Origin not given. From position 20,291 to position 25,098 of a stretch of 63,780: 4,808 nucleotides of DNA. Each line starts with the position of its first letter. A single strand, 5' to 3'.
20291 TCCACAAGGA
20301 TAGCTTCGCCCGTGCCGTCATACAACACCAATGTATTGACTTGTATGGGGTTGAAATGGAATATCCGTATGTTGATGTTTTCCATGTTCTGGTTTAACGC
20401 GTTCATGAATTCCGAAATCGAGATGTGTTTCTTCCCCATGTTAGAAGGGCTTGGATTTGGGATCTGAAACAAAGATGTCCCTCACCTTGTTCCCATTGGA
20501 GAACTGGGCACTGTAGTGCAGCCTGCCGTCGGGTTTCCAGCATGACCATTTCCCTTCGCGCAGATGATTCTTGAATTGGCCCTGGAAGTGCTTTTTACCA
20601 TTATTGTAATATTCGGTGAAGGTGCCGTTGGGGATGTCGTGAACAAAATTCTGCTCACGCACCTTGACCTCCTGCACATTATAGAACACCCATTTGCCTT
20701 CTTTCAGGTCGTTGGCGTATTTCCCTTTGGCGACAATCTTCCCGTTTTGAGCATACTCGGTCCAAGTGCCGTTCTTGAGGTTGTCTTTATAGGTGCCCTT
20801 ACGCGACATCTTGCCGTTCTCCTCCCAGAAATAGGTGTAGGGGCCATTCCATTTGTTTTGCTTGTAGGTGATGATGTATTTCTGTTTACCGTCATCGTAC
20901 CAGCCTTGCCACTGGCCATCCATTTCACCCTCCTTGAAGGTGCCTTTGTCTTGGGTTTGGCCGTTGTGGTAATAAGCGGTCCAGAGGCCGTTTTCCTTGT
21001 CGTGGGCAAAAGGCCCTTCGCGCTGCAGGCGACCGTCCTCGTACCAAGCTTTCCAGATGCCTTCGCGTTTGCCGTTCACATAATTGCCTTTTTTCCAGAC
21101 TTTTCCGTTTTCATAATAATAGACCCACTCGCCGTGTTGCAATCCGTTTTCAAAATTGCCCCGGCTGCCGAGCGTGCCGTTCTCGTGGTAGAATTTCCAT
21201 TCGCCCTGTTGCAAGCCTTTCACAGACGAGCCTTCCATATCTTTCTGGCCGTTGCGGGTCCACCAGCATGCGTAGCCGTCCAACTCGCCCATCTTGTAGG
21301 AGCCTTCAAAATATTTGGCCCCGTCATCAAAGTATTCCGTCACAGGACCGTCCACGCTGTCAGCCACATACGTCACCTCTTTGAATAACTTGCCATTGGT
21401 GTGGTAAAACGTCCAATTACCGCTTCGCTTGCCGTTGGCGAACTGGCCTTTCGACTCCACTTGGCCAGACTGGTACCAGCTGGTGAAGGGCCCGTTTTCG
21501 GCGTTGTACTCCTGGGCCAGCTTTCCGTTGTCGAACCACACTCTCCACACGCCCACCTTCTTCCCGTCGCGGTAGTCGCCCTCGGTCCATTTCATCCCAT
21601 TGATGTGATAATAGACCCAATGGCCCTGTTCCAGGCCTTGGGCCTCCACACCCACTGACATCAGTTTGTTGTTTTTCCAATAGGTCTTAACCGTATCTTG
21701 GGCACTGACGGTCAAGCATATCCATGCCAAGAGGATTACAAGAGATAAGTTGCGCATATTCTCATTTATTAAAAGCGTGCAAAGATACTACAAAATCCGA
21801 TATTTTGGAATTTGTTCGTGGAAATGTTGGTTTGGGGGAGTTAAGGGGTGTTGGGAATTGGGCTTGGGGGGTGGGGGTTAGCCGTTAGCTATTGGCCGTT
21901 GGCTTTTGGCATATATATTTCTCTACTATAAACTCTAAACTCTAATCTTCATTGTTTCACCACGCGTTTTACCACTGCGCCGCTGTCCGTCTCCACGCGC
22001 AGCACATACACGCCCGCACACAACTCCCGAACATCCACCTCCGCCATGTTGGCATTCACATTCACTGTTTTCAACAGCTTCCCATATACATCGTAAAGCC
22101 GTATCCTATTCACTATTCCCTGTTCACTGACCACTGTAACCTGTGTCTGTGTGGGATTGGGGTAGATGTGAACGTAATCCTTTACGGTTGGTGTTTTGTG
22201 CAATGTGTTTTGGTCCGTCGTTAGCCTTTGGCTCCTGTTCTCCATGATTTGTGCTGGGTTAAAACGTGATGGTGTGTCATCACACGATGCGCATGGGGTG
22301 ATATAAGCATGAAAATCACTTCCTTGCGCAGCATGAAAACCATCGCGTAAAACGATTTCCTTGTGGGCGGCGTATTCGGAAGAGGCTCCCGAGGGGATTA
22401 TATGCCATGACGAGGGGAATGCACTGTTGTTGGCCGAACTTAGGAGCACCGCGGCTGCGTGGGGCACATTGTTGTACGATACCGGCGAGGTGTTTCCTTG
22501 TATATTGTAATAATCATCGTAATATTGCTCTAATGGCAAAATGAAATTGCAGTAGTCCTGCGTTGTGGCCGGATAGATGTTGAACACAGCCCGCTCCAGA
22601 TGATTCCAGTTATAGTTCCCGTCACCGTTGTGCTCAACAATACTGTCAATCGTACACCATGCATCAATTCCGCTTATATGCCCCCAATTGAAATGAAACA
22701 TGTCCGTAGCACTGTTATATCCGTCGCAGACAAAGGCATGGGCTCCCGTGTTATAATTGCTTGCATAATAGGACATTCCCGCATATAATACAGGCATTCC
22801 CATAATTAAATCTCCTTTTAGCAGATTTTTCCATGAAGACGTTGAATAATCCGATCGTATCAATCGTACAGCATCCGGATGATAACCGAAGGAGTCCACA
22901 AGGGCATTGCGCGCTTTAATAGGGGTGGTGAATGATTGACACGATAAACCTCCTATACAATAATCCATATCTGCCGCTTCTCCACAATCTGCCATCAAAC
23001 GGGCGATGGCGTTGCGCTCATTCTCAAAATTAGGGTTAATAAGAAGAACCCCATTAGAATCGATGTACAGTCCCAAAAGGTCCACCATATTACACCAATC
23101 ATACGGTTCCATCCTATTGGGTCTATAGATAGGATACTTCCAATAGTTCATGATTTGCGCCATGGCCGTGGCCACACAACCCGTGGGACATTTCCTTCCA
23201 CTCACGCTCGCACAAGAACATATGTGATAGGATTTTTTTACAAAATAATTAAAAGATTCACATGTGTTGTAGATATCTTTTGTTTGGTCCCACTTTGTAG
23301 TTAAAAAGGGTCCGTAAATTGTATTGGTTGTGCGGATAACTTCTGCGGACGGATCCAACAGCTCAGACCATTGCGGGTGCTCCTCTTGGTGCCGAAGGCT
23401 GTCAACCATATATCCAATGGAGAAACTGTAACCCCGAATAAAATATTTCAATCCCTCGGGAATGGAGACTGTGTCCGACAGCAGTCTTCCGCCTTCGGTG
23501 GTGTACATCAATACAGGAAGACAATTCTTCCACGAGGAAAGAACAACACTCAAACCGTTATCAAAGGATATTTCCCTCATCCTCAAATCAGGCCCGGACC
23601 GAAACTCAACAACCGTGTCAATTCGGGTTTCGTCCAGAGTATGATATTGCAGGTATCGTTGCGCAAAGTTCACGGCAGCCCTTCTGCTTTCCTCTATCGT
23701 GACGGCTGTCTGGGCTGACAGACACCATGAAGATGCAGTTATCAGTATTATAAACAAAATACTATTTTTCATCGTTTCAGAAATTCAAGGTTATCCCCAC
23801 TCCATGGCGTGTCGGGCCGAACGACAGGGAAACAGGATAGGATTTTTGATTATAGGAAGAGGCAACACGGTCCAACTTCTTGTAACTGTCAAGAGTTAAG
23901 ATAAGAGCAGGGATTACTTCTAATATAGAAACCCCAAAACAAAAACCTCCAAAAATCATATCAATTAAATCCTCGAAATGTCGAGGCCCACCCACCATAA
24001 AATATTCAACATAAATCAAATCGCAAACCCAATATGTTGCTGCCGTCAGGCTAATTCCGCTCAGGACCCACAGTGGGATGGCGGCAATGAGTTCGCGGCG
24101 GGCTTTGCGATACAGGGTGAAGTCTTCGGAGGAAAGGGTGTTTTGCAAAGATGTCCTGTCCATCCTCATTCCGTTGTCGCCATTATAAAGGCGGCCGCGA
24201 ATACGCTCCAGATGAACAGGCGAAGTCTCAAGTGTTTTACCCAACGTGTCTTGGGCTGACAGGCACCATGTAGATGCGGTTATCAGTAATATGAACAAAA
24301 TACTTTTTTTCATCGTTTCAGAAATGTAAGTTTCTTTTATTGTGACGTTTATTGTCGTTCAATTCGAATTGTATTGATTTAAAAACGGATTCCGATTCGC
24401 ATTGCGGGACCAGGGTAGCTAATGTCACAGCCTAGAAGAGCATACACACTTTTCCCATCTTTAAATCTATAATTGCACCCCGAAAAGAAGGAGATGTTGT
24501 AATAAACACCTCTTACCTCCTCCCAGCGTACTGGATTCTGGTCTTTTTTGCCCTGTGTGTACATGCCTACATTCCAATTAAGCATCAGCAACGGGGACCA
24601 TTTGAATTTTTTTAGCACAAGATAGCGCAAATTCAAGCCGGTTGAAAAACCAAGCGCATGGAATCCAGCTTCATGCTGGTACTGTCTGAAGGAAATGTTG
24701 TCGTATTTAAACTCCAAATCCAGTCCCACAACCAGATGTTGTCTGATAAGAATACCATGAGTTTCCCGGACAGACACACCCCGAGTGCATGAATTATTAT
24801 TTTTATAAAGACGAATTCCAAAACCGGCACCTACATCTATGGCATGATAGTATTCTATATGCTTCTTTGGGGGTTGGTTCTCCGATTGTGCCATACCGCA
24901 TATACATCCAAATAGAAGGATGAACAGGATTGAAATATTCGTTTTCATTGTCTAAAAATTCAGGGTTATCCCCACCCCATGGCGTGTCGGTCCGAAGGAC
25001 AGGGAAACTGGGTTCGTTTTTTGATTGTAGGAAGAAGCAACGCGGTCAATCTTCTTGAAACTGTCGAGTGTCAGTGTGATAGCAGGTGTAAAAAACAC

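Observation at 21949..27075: Uncharacterised six-gene operon coupling a T9SS-exported C10 protease to a tail-fibre-like protein, three 2-TM paralogues and a small OM barrel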

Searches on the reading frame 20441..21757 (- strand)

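Call 3: search_protein_families(library=pfam, proteins=[window:20441-21757:-], max_evalue=0.1)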
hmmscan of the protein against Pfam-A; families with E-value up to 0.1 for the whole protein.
window:20441-21757:- (438 aa): 3 families
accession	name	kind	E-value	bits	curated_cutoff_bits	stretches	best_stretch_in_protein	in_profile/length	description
PF07661.19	MORN_2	-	3.1e-43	141.1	29.6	8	207-228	1-22/22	MORN repeat variant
PF16655.11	PhoD_N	-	0.013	16.4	30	0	23-53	47-77/90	PhoD-like phosphatase, N-terminal domain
PF25627.1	Polyoma_VP2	-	0.045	13.3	30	0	356-391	145-179/356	Polyomaviruses capsid protein VP2 family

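Call 4: search_protein_families(library=ncbifam, proteins=[window:20441-21757:-], max_evalue=0.1)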
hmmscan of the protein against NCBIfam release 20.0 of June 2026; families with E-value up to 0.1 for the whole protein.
window:20441-21757:- (438 aa): 2 families
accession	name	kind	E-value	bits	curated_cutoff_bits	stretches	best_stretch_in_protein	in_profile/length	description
NF033566.1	adhes_LIC20035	equivalog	6.6e-31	107.6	250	3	199-422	108-320/434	LIC20035 family adhesin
NF033788.1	HTH_metalloreg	subfamily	0.096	12.5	55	0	352-367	59-74/77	metalloregulator ArsR/SmtB family transcription factor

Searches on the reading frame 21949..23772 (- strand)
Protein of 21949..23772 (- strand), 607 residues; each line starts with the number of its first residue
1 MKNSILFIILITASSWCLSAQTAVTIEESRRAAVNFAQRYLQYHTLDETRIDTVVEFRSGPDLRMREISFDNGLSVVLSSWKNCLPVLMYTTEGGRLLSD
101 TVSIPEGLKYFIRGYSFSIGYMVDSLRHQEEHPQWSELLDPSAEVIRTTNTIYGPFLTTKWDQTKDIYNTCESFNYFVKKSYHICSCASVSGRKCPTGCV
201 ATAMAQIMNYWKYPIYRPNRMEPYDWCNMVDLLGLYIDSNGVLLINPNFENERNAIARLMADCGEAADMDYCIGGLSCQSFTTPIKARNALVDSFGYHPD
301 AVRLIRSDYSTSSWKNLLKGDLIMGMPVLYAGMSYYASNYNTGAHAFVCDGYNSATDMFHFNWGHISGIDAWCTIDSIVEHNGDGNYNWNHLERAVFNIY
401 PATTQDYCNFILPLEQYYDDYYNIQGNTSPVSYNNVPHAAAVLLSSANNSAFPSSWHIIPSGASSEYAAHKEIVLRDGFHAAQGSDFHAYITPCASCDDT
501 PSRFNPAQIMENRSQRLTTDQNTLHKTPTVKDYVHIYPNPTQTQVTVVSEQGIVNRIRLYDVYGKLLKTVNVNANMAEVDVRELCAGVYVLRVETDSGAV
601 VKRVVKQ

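Call 3: search_protein_families(library=pfam, proteins=[window:21949-23772:-], max_evalue=0.1)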
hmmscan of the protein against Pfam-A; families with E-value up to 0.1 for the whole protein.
window:21949-23772:- (607 aa): 4 families
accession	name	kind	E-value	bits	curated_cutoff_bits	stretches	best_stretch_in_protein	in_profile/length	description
PF01640.23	Peptidase_C10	-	4e-36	125.5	26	1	185-365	9-186/194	Peptidase C10 family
PF18962.6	Por_Secre_tail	-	1e-12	48.6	27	1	536-605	1-74/75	Secretion system C-terminal sorting domain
PF13529.12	Peptidase_C39_2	-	0.00037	21.5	24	0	195-227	12-41/143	Peptidase_C39 like family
PF16967.11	TcfC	-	0.079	13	29.4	0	563-601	18-58/68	E-set like domain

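Call 4: search_protein_families(library=ncbifam, proteins=[window:21949-23772:-], max_evalue=0.1)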
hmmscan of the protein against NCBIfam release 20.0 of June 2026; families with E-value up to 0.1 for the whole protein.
window:21949-23772:- (607 aa): 6 families
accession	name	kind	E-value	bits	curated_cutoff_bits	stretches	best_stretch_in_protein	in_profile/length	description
TIGR04183.1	Por_Secre_tail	domain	2e-14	53.3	23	1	536-607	1-72/72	T9SS type A sorting domain-containing protein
NF045639.1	GCX_COOH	domain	1.9e-12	46.8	26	1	457-494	11-48/49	3-coathanger stack domain-containing protein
NF038113.1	T9SSA_dep_M36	equivalog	2.6e-09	35.8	885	1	519-606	778-868/869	T9SS-dependent M36 family metallopeptidase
NF050177.1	TapA_OM_Porphy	equivalog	9.1e-07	28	500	1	532-605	469-542/544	TapA/TapC family T9SS-dependent outer membrane protein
NF052644.1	T9SS_DNase_Rie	equivalog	0.0002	20.8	260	1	552-607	197-251/251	T9SS-dependent surface endonuclease, AS87_RS02955 family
NF033708.1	T9SS_Cterm_ChiA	domain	0.011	15.6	40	1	555-605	2-53/55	T9SS sorting signal type C domain-containing protein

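Call 27: search_protein_families(library=phrogs, proteins=[window:21949-23772:-], max_evalue=0.01)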
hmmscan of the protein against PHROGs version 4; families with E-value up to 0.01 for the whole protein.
window:21949-23772:- (607 aa): 0 families

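Call 54: search_solved_structures(query=window:21949-23772:-, max_evalue=0.01, show_alignments=1)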
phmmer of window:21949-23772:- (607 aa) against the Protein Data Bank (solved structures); distinct sequences matched with E-value up to 0.01: 8.
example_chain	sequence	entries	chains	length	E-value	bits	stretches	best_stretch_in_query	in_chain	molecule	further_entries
3bba_A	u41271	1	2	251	1.8e-19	72.9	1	193-379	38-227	interpain A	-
4d8b_A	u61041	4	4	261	1.5e-18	69.8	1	189-401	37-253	Streptopain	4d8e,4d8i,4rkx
2uzj_A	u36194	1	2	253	2.8e-18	68.9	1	189-399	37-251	STREPTOPAIN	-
6ukd_A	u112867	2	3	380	4.1e-18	68.4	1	189-401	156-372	Streptopain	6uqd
3bb7_A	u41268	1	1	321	5.1e-18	68.1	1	192-379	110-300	interpain A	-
1pvj_A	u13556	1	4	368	1.6e-17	66.5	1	188-399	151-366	pyrogenic exotoxin B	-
2jtc_A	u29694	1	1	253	1.8e-16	63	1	189-399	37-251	Streptopain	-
1dki_A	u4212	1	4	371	1.8e-16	63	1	152-399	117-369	PYROGENIC EXOTOXIN B ZYMOGEN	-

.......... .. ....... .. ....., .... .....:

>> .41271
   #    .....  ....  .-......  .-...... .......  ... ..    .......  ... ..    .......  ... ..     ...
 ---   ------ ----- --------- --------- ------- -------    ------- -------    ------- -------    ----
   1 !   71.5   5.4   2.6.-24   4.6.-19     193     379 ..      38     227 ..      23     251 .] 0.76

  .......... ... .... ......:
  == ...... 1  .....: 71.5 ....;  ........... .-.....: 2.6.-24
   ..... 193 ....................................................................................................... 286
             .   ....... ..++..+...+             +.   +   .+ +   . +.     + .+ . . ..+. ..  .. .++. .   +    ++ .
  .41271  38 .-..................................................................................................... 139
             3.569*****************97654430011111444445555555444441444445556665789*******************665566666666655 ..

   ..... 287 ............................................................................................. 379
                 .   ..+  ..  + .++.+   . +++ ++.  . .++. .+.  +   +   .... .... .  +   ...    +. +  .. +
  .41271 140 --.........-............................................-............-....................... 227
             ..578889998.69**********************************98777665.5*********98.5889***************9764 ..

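Call 93: search_protein_families(library=padloc, proteins=[window:21949-23772:-], max_evalue=0.01)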
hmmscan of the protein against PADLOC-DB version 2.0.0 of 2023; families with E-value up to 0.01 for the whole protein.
window:21949-23772:- (607 aa): 0 families

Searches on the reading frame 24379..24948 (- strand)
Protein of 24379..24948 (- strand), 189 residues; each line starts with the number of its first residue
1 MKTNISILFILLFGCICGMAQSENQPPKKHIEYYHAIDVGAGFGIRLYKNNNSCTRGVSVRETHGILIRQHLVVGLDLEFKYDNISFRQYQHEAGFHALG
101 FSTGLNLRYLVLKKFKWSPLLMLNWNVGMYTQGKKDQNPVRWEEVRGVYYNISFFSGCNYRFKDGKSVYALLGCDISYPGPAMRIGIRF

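Call 3: search_protein_families(library=pfam, proteins=[window:24379-24948:-], max_evalue=0.1)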
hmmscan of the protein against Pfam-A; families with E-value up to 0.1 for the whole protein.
window:24379-24948:- (189 aa): 0 families

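Call 4: search_protein_families(library=ncbifam, proteins=[window:24379-24948:-], max_evalue=0.1)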
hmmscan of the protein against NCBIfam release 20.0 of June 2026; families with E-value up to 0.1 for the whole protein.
window:24379-24948:- (189 aa): 0 families

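Call 27: search_protein_families(library=phrogs, proteins=[window:24379-24948:-], max_evalue=0.01)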
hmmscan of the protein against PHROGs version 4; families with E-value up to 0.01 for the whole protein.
window:24379-24948:- (189 aa): 0 families

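Call 45: search_protein_families(library=pfam, proteins=[window:24379-24948:-], max_evalue=5)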
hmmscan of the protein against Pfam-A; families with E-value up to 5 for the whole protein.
window:24379-24948:- (189 aa): 2 families
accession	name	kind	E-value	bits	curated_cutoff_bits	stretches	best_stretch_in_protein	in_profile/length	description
PF05637.18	Glyco_transf_34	-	0.19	11.8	23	1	67-136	109-175/238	galactosyl transferase GMA12/MNN10 family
PF13425.11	O-antigen_lig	-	0.25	10.6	31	1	8-54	41-85/462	O-antigen ligase like membrane protein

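Call 46: find_homologous_proteins(query=window:24379-24948:-)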
Query window:24379-24948:- (189 aa): 1 proteins with E <= 0.001 among 22 candidates.
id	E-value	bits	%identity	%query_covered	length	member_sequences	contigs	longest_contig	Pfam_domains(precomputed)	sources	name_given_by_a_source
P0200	7.7e-124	429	97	100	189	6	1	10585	-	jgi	jgi:hypothetical protein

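Call 47: find_encoding_contigs(protein=P0200, flank=10000)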
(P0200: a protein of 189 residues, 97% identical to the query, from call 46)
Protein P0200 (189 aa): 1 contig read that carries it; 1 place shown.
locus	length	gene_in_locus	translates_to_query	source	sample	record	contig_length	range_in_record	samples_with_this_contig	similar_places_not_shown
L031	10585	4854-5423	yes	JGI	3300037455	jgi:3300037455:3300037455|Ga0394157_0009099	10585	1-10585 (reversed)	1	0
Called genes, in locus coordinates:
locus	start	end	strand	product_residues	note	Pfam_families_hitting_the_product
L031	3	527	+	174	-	?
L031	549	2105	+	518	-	PF09043:Lys-AminoMut_A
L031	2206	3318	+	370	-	PF04015:DUF362, PF13183:Fer4_8 (faint), PF00037:Fer4 (faint), PF12797:Fer4_2 (faint), PF13237:Fer4_10, PF14697:Fer4_21 (weak), PF12838:Fer4_7 (weak), PF13187:Fer4_9, +3 more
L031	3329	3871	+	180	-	-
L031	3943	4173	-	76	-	-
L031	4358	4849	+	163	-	-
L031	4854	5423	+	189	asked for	-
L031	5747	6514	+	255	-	PF16554:OAM_dimer, PF02310:B12-binding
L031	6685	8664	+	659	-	PF02518:HATPase_c, PF00204:DNA_gyraseB, PF01751:Toprim, PF00986:DNA_gyraseB_C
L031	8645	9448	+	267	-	PF00005:ABC_tran, PF13304:AAA_21 (faint)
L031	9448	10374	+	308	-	PF00535:Glycos_transf_2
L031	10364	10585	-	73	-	?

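Call 93: search_protein_families(library=padloc, proteins=[window:24379-24948:-], max_evalue=0.01)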
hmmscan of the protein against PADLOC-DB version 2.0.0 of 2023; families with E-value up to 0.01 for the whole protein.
window:24379-24948:- (189 aa): 0 families

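Call 103: search_solved_structures(query=window:24379-24948:-, max_evalue=10)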
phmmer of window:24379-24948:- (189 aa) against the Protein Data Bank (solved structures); distinct sequences matched with E-value up to 10: 0.
